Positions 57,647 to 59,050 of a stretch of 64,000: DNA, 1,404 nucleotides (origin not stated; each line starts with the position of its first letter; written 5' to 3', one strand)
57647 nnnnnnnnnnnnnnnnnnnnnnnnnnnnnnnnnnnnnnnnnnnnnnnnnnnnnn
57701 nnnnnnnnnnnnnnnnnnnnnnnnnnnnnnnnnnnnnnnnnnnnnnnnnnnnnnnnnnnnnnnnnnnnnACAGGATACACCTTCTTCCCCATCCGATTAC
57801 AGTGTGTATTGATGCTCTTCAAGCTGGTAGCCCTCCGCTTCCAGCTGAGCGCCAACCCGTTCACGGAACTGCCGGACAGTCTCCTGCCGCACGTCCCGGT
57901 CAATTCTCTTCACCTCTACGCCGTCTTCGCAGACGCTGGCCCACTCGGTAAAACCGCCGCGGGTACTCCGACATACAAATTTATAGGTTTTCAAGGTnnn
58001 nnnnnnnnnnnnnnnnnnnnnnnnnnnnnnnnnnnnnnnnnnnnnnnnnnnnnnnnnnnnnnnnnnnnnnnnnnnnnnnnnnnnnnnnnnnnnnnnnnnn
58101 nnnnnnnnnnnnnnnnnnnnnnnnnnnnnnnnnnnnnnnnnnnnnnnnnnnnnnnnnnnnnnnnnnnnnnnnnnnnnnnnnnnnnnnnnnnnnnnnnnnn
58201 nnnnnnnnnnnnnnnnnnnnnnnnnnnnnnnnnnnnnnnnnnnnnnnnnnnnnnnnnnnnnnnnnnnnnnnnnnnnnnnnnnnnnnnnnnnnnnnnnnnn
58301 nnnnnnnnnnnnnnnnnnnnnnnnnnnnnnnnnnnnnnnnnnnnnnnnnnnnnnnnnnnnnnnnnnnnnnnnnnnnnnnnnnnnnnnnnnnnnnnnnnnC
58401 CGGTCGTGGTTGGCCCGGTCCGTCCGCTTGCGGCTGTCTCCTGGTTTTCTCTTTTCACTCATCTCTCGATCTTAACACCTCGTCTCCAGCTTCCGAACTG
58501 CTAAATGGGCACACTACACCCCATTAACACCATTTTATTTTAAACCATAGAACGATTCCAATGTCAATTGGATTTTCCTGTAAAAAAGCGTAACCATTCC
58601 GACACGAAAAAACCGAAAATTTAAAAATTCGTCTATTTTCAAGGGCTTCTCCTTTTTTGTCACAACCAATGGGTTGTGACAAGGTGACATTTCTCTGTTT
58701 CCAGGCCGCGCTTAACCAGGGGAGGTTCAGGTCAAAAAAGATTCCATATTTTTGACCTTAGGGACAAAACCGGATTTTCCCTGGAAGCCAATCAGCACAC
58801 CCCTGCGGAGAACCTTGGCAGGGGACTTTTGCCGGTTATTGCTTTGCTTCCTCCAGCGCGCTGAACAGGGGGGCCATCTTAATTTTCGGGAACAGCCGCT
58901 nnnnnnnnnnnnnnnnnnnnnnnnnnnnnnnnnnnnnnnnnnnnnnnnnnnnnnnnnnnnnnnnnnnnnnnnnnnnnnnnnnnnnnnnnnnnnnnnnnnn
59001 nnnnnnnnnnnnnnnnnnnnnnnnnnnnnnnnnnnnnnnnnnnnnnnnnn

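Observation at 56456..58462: Five tightly coupled ORFs of unknown function lead the alpha-1/beta-1 operon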

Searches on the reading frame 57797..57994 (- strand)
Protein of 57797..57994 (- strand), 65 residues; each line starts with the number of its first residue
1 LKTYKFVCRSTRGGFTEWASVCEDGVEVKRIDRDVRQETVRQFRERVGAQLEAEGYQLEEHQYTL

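Call 3: search_protein_families(library=pfam, proteins=[window:57797-57994:-], max_evalue=1)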
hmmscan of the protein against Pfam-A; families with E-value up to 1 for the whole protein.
window:57797-57994:- (65 aa): 2 families
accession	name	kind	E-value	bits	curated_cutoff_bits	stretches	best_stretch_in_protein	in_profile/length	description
PF09140.17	MipZ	-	0.039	13.7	20.7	1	20-62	24-66/262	ATPase MipZ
PF09707.15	Cas_Cas2CT1978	-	0.077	13.6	24.7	1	7-48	9-50/86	CRISPR-associated protein (Cas_Cas2CT1978)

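Call 6: search_protein_families(library=ncbifam, proteins=[window:57797-57994:-], max_evalue=1)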
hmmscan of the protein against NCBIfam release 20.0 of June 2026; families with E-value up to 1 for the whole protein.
window:57797-57994:- (65 aa): 0 families

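Call 57: search_solved_structures(query=A3, max_evalue=10)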
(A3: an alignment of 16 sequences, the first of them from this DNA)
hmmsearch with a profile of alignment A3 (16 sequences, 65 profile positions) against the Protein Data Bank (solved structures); distinct sequences matched with E-value up to 10: 9.
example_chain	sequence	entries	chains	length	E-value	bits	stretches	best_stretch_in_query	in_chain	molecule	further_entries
1ykg_A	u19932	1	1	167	0.44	13.8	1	3-62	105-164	Sulfite reductase [NADPH] flavoprotein alpha-component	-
2khe_A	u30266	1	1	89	1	12.6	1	25-49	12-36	Toxin-like protein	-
8i3f_A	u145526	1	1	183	1.1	12.6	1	18-64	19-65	Chromatin modification-related protein EAF3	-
8i3g_A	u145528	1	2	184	1.1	12.5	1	18-64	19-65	Chromatin modification-related protein EAF3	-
2ng1_A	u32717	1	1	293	1.6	12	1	26-49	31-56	SIGNAL SEQUENCE RECOGNITION PROTEIN FFH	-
1ffh_A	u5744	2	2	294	1.6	12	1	26-49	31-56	FFH | SIGNAL RECOGNITION PARTICLE PROTEIN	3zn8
2c03_A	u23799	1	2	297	1.6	12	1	26-49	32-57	SIGNAL RECOGNITION PARTICLE PROTEIN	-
1rj9_B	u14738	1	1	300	1.6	11.9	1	26-49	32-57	Signal recognition particle protein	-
2ffh_A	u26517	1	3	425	2.1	11.6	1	26-49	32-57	PROTEIN (FFH)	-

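Call 63: search_protein_families(library=phrogs, proteins=[window:57797-57994:-], max_evalue=0.1)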
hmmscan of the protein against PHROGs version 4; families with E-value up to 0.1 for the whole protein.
window:57797-57994:- (65 aa): 1 family
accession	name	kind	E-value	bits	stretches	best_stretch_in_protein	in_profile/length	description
phrog_411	-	unknown function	0.039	15.5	1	3-49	40-87/98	-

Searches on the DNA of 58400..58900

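Call 77: search_rna_families(source=window, start=58400, end=58900, threshold=evalue, max_evalue=1)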
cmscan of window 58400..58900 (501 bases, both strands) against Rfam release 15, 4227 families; matches with E-value up to 1: 0.
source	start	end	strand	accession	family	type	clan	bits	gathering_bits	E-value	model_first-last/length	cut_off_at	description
